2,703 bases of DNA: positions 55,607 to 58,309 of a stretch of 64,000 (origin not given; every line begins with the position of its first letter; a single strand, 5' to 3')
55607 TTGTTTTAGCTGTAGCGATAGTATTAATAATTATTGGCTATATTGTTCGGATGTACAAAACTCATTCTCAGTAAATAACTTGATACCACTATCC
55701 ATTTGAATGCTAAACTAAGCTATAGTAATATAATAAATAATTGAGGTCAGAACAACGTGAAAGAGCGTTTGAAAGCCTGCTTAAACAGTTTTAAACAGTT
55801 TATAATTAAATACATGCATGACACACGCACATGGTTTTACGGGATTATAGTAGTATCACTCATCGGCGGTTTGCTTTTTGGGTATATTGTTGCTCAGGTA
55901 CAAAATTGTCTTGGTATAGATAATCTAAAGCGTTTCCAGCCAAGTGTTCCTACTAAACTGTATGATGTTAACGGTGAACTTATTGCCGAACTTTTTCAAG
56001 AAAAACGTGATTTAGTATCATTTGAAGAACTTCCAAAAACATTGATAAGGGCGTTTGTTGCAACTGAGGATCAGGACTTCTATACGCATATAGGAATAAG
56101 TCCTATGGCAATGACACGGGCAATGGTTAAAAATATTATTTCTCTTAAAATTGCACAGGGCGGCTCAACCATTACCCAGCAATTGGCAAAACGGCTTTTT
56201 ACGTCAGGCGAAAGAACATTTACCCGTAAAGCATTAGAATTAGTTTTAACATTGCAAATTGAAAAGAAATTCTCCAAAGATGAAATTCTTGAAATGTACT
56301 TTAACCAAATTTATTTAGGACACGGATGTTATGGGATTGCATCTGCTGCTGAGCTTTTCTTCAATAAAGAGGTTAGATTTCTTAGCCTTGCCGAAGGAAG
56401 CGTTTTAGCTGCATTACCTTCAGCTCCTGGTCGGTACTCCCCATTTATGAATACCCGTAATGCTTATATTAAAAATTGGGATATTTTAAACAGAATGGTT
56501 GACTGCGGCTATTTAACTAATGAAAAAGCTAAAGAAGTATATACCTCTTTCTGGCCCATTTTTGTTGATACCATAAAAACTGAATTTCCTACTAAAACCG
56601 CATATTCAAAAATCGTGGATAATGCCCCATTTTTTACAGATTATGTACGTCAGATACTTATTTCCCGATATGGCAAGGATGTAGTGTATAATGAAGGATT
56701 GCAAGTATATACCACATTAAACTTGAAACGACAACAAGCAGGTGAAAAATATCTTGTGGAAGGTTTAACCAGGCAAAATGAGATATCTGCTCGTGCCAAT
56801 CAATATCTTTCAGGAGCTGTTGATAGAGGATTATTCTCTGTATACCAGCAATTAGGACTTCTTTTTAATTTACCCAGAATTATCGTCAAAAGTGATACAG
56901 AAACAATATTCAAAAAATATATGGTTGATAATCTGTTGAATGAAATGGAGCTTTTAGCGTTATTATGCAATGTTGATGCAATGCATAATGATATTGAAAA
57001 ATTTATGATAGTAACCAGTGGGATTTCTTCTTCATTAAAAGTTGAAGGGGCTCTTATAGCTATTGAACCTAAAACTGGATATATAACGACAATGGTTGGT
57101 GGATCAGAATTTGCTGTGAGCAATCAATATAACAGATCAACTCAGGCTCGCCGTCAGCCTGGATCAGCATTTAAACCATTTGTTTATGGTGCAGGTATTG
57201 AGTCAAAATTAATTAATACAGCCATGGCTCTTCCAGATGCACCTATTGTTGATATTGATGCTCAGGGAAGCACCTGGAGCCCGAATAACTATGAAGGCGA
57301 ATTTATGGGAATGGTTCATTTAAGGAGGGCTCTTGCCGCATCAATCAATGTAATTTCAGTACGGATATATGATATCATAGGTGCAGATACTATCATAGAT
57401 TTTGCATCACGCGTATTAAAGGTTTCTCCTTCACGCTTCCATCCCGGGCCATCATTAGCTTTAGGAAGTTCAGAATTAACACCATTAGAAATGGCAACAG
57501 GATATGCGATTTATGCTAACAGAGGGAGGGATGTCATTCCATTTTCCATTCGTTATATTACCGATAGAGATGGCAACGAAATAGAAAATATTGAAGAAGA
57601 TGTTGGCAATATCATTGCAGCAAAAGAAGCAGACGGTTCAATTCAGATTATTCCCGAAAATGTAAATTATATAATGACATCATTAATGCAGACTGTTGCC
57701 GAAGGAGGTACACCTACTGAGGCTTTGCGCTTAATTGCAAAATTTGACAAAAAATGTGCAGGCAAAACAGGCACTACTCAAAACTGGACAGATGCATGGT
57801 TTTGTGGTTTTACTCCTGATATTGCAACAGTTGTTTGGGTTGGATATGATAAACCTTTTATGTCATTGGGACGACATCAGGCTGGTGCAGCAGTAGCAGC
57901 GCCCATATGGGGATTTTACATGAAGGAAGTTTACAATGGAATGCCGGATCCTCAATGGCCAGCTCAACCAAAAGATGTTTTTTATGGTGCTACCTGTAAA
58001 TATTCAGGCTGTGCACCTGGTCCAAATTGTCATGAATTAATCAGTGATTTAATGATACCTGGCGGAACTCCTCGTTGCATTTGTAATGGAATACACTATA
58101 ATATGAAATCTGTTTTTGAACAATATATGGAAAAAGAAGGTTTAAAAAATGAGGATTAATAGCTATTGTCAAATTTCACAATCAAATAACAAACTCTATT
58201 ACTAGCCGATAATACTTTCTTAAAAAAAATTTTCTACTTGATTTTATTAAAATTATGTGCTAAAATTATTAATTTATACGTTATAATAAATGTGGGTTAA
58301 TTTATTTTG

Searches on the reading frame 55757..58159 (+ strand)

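Call 54: search_protein_families(library=pfam, proteins=[window:55757-58159:+])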
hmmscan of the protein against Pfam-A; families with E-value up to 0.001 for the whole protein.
window:55757-58159:+ (800 aa): 2 families
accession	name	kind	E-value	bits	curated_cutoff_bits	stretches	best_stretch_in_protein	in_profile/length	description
PF00912.28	Transgly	-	6e-59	198.9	27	1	73-247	2-177/178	Transglycosylase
PF00905.27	Transpeptidase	-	1e-22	81.2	22.1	1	431-695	1-273/299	Penicillin binding protein transpeptidase domain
